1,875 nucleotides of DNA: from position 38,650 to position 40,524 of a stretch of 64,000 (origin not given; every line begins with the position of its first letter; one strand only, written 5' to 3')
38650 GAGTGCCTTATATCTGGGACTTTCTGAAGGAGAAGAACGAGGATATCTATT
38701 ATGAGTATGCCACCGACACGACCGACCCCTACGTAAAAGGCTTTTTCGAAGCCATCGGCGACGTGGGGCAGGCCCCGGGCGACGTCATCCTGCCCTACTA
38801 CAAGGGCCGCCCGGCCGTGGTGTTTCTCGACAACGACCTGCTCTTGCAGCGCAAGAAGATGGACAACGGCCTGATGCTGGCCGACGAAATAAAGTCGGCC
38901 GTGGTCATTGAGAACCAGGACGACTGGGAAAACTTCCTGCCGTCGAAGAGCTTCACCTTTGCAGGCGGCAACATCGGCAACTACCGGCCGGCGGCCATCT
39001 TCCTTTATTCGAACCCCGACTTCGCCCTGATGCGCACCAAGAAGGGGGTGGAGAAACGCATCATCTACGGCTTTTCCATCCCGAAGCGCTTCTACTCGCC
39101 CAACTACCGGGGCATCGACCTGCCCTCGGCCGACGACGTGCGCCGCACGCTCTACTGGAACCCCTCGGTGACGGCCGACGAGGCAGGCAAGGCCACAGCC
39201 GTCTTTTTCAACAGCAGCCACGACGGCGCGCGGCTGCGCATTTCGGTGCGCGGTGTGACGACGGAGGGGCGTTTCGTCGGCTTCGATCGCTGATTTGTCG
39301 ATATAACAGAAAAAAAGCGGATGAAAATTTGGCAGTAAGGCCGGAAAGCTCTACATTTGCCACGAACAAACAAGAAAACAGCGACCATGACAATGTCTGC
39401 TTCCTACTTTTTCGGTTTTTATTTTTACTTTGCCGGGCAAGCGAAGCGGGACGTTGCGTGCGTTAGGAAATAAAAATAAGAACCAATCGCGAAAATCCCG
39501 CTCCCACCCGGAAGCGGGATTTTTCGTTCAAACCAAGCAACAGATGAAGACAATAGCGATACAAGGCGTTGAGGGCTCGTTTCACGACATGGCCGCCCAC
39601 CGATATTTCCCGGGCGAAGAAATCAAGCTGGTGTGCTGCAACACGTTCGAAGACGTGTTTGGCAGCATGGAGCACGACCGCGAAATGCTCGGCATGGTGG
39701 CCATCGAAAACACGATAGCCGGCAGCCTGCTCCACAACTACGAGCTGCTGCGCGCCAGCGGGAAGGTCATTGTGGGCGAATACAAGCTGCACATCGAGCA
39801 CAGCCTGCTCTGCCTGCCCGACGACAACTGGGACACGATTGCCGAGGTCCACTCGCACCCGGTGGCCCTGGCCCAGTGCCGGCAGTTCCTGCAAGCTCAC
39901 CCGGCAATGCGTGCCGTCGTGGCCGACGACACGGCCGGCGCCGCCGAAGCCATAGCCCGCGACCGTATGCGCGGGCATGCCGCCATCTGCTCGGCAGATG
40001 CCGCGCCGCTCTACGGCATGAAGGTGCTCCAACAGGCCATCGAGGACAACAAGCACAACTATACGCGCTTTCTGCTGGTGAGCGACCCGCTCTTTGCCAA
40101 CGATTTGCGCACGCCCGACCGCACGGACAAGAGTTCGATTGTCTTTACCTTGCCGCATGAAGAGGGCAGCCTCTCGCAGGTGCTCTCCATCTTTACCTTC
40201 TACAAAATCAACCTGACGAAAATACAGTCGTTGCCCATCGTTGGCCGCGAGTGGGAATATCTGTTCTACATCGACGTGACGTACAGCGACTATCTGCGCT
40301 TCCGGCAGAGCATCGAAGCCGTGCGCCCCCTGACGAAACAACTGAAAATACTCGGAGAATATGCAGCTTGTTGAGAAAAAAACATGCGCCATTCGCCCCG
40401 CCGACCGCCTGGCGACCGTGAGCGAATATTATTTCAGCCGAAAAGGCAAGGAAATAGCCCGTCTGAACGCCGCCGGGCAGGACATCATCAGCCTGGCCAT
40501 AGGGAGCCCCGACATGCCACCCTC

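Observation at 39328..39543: Complete Phe/Tyr ribosome-mediated attenuator controlling pheA-aminotransferase-DAHP synthase/chorismate mutase-tyrA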

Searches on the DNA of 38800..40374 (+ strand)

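Call 3: search_rna_families(source=window, start=38800, end=40000, threshold=evalue, max_evalue=10, show_alignments=3)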
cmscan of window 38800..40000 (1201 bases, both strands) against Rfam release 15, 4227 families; matches with E-value up to 10: 4.
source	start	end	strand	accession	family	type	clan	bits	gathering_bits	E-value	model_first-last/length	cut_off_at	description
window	39396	39528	+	RF01859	Phe_leader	Cis-reg; leader;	-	27.3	55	0.045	1-125/125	no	Phenylalanine leader peptide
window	39413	39528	+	RF00506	Thr_leader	Cis-reg; leader;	-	24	55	0.067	1-118/118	no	Threonine operon leader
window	39425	39527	+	RF00513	Trp_leader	Cis-reg; leader;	-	16.3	41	3.3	1-100/100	no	Tryptophan operon leader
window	39470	39540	+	RF03055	RAGATH-30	Gene; sRNA;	-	15.8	59.5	5.1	1-59/59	no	RAGATH-30 RNA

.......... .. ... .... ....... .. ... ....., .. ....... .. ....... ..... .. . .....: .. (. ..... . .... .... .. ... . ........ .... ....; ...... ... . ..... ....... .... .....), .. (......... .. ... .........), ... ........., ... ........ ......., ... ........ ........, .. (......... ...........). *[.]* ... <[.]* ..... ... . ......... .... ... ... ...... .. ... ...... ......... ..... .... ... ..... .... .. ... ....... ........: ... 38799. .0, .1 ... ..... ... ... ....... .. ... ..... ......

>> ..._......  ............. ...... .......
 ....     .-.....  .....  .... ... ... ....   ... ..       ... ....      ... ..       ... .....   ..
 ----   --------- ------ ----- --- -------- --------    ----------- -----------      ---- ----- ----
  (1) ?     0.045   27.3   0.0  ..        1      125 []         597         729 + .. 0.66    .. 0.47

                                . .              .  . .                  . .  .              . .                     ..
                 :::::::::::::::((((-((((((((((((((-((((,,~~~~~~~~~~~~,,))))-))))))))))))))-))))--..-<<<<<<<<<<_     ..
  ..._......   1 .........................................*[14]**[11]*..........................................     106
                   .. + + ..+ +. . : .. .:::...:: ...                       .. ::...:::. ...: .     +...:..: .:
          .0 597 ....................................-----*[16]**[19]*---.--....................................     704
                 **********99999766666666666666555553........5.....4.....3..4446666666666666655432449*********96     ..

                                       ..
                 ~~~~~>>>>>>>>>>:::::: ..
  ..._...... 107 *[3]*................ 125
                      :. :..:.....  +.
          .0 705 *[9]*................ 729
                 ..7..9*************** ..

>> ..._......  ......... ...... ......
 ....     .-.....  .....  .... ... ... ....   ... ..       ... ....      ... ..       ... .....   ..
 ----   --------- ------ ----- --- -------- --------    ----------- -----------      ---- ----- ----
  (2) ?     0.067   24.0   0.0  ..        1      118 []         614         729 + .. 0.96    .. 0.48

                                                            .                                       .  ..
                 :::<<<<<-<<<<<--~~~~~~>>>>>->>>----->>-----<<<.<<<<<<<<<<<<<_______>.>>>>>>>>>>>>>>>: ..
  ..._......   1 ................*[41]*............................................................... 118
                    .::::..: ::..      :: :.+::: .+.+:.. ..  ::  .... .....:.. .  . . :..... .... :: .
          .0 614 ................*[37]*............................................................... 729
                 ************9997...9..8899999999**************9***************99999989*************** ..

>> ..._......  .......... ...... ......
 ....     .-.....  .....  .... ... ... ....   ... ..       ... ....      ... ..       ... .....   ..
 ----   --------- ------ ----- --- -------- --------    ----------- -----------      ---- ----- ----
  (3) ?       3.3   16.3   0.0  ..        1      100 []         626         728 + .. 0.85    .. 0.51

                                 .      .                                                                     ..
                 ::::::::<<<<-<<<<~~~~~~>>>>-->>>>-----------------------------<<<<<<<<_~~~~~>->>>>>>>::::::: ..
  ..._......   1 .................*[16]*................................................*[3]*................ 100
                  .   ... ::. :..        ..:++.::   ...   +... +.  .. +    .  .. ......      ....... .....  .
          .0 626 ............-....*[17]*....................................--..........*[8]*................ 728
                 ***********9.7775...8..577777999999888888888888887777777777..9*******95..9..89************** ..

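Call 67: search_rna_families(sources=[L002, L004, L045, L071, L049, L025, L017, L001, L083, L085], threshold=gathering)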
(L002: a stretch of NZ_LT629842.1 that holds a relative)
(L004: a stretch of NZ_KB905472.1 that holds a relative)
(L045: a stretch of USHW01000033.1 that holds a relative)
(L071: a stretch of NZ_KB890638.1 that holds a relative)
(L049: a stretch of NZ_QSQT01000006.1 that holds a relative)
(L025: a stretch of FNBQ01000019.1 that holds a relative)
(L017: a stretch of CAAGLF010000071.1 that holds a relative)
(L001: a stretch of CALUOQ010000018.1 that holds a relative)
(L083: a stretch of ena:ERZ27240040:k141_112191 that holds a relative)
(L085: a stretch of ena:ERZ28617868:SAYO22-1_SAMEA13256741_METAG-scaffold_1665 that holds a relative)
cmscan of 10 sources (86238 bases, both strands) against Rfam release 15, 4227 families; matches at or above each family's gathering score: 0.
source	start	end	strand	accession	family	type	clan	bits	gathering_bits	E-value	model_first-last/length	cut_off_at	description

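Call 76: build_rna_model(alignment_id=A4, structure=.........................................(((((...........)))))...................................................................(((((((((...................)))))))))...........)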
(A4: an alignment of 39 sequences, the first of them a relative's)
Model R1 built from alignment A4 (39 sequences, 177 columns); structure: as given.
model positions 130; base pairs 14; branch points 1; effective number of sequences 5.65; information 0.59 bits per position. Calibrated on 0.2 Mb of random sequence (short: E-values are rough).
structure used (alignment columns):
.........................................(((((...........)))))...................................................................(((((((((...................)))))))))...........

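Call 77: search_with_rna_model(model_id=R1, source=window, max_evalue=10, show_alignments=1)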
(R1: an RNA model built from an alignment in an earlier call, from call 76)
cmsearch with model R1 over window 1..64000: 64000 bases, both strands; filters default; matches with E-value up to 10: 3.
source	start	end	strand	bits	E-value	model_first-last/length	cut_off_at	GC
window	39405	39529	+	95.8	1.2e-16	1-130/130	no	0.46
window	39493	39524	-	20.5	0.039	90-123/130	no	0.56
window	28212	28257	+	15.2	0.42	1-130/130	no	0.28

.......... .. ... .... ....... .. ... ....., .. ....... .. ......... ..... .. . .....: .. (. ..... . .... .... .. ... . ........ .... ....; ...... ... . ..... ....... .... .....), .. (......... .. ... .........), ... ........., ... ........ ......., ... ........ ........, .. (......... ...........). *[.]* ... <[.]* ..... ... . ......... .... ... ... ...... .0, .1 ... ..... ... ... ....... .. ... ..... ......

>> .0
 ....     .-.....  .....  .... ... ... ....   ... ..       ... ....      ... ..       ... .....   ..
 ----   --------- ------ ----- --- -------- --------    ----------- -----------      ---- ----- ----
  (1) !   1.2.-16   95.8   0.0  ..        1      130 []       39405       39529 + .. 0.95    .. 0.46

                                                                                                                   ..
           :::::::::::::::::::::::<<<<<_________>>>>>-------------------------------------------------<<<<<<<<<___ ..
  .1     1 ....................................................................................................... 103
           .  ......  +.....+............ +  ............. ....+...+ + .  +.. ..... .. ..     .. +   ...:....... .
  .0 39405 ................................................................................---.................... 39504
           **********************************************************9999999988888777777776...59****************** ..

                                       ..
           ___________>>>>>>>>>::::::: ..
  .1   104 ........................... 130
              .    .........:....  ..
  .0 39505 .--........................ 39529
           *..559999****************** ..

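Call 78: search_with_rna_model(model_id=R1, sources=[L001, L002, L003, L004, L005, L006, L007, L008, L009, L010, L011, L012, L013, L014, L015, L016, L017, L018, L019, L020, L021, L022, L023, L024, L025, L026, L027, L028, L029, L030, L031, L032, L033, L034, L035, L036, L037, L038, L039, L040, L041, L042, L043, L044, L045, L046, L047, L048, L049, L050, L051, L052, L053, L054, L055, L056, L057, L058, L059, L060, L061, L062, L063, L064, L065, L066, L067, L068, L069, L070, L071, L072, L073, L074, L075, L076, L077, L078, L079, L080, L081, L083, L085, L086], max_evalue=0.001)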
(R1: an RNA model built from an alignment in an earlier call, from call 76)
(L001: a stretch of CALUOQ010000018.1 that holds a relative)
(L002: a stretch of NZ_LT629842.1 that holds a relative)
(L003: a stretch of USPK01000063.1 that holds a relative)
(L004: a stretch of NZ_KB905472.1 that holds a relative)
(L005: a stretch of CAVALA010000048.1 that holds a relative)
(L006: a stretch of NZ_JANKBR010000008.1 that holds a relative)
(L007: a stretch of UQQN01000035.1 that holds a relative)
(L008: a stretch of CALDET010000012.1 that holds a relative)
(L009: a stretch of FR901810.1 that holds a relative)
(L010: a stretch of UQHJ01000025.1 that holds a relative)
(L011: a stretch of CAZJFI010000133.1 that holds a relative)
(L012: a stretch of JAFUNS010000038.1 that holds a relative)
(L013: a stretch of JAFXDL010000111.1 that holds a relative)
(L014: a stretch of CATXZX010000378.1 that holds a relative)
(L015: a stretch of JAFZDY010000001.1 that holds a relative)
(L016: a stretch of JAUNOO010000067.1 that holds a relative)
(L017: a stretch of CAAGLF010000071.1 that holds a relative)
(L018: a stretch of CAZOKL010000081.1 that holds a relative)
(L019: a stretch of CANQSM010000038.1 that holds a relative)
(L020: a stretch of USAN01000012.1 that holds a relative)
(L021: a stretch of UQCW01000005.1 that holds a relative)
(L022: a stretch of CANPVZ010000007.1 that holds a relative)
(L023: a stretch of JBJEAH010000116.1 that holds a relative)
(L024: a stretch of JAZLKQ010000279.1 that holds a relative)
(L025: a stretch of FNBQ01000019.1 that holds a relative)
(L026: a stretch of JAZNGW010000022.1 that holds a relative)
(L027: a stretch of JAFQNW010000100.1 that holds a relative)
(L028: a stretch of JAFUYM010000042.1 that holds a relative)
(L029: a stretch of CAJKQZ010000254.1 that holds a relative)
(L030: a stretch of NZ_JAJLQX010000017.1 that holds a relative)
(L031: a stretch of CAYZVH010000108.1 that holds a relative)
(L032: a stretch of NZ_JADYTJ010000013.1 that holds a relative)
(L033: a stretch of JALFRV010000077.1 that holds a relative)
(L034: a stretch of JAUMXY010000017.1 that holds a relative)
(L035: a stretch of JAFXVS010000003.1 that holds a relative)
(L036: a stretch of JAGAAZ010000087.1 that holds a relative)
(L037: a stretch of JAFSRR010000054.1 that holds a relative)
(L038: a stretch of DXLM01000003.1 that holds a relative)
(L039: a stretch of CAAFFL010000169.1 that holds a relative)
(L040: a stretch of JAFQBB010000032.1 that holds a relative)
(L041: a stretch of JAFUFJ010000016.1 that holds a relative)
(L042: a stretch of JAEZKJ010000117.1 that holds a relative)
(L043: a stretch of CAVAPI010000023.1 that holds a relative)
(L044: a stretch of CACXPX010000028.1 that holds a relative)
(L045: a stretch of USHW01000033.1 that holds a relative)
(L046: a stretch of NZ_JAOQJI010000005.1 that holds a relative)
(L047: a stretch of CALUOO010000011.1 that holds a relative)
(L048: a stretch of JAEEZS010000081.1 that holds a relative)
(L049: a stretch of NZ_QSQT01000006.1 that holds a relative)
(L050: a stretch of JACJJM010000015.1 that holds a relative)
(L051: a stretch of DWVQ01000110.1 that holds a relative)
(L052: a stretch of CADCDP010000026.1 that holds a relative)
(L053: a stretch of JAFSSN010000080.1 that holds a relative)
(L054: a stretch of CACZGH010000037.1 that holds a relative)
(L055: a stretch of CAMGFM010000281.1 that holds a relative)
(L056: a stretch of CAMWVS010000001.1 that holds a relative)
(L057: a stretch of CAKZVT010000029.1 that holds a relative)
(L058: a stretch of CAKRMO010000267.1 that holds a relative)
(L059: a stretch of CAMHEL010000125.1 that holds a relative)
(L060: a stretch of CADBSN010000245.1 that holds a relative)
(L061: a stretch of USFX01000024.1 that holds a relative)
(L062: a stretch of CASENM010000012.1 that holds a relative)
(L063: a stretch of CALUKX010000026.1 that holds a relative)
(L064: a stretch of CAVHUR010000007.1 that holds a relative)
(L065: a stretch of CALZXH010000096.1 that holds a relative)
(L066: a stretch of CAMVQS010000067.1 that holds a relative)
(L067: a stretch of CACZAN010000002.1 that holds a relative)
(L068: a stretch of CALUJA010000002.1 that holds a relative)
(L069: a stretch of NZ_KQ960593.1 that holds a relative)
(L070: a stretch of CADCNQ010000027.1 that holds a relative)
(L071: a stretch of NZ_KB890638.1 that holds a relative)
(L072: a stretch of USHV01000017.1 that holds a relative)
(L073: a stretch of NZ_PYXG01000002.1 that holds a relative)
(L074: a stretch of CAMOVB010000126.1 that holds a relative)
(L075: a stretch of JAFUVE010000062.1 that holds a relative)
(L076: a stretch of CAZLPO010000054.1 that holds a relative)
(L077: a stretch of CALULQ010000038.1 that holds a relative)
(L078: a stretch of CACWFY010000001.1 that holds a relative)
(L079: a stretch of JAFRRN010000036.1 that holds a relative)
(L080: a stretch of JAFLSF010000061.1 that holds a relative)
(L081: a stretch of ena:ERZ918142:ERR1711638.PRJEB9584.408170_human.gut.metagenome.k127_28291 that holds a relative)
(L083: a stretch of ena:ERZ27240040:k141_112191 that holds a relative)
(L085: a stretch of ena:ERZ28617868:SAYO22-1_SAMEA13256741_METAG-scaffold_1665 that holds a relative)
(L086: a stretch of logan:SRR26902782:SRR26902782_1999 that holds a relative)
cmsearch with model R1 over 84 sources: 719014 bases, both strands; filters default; matches with E-value up to 0.001: 83.
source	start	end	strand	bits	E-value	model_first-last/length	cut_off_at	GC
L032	4355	4486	+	113.4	5.4e-19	1-130/130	no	0.31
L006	4350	4484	+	113.3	5.7e-19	1-130/130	no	0.35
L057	4335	4475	+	113.2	5.8e-19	1-130/130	no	0.38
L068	4348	4479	+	112.5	8e-19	1-130/130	no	0.33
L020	4355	4489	+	112.4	8.2e-19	1-130/130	no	0.28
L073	4358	4490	+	112.3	8.7e-19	1-130/130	no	0.34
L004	4353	4486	+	112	9.9e-19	1-130/130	no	0.34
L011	377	504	+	111.7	1.1e-18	1-130/130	no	0.29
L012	1101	1228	+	111.7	1.2e-18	1-130/130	no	0.3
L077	3220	3351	+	111.3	1.4e-18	1-130/130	no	0.39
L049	4358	4487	+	110.8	1.7e-18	1-130/130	no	0.34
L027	4349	4478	+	110.5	1.9e-18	1-130/130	no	0.31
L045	4335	4475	+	109.5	3e-18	1-130/130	no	0.4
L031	3222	3353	+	109.3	3.3e-18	1-130/130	no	0.33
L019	4354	4490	+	108.7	4.3e-18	1-130/130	no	0.34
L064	4348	4484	+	108.2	5.3e-18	1-130/130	no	0.38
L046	4356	4483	+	108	6e-18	1-130/130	no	0.33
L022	4357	4490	+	107.6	7e-18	1-130/130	no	0.36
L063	4362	4486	+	107.2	8.3e-18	1-130/130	no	0.32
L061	3596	3739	+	106.9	9.5e-18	1-130/130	no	0.38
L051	4345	4478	+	106.8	1e-17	1-130/130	no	0.33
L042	2987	3122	+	106.1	1.4e-17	1-130/130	no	0.27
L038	4355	4486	+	105.8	1.6e-17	1-130/130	no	0.31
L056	4322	4465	+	105.1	2.1e-17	1-130/130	no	0.39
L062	4344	4483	+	103.5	4.3e-17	1-130/130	no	0.31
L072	4357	4483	+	103.2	4.9e-17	1-130/130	no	0.35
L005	4351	4475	+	103.1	5.2e-17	1-130/130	no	0.42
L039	4350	4499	+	101.6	1e-16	1-130/130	no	0.36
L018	338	460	+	101.5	1e-16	1-130/130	no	0.35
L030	4354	4485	+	101.5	1.1e-16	1-130/130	no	0.32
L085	1362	1484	+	101.3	1.1e-16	1-130/130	no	0.41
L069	4327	4458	+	101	1.3e-16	1-130/130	no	0.34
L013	1642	1778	+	100.6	1.6e-16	1-130/130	no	0.34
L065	4142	4286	+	100.4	1.7e-16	1-130/130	no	0.38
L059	4348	4482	+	100.1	1.9e-16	1-130/130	no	0.41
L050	4355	4481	+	99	3.1e-16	1-130/130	no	0.36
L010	4363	4489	+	98.8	3.6e-16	1-130/130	no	0.4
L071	4356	4489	+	98.6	3.8e-16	1-130/130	no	0.33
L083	1361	1486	+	98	5e-16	1-130/130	no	0.42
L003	1875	2000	+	97.9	5.2e-16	1-130/130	no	0.41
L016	4192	4315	+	97.7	5.6e-16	1-130/130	no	0.4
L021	4360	4483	+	97.7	5.7e-16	1-130/130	no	0.38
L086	1358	1482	+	97.4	6.4e-16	1-130/130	no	0.39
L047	4345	4489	+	97.2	7.1e-16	1-130/130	no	0.32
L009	4338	4465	+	97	7.6e-16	1-130/130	no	0.41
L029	352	477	+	96.7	9e-16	1-130/130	no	0.37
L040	4344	4483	+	96.6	9.3e-16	1-130/130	no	0.34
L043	4321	4469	+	95.1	1.8e-15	1-130/130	no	0.4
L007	4356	4481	+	95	1.9e-15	1-130/130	no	0.39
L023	4362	4486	+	94.6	2.3e-15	1-130/130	no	0.4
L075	4347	4485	+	94.5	2.4e-15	1-130/130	no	0.35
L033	3513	3652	+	94.4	2.4e-15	1-130/130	no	0.37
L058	671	799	+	94.1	2.8e-15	1-130/130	no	0.4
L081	2820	2943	+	94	3e-15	1-130/130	no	0.39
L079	4363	4486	+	93.5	3.7e-15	1-130/130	no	0.41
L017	4369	4492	+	93.3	4.1e-15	1-130/130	no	0.45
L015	4345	4483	+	92.8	5e-15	1-130/130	no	0.32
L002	4356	4478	+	92.8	5e-15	1-130/130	no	0.42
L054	4321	4455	+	92.4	6.1e-15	1-130/130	no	0.36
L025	4377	4493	+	92.1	7e-15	1-130/130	no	0.37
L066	4356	4488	+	90.3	1.5e-14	1-130/130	no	0.35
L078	4352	4482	+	90.2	1.6e-14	1-130/130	no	0.34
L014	1501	1630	+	89.8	1.9e-14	1-130/130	no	0.33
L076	4334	4468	+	86.9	6.9e-14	1-130/130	no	0.35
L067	4330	4471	+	86.2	9.6e-14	1-130/130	no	0.38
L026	4349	4480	+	85.8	1.1e-13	1-130/130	no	0.36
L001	4363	4487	+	83.6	3e-13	1-130/130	no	0.42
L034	4372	4497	+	83.2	3.5e-13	1-130/130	no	0.33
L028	4352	4491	+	79.1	2.2e-12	1-130/130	no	0.35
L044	4322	4456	+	78.6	2.7e-12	1-130/130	no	0.39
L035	1427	1555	+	78.6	2.7e-12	1-130/130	no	0.37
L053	4368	4490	+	77.3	4.8e-12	1-130/130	no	0.28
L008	4366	4490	+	77.2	5.1e-12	1-130/130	no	0.46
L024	843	967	+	76.5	7e-12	1-130/130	no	0.31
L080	4217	4352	+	75.4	1.1e-11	1-130/130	no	0.39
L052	4332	4460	+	75.3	1.2e-11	1-130/130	no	0.4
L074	4121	4250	+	73.8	2.4e-11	1-130/130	no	0.35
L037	4356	4491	+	72.4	4.3e-11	1-130/130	no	0.4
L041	4350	4481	+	71.3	7.1e-11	1-130/130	no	0.44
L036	4365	4492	+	69.8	1.4e-10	1-130/130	no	0.36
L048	4342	4465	+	65.4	9.8e-10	1-130/130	no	0.42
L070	4345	4469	+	57.7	3e-08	1-130/130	no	0.37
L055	358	490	+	50.1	8.6e-07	1-130/130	no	0.46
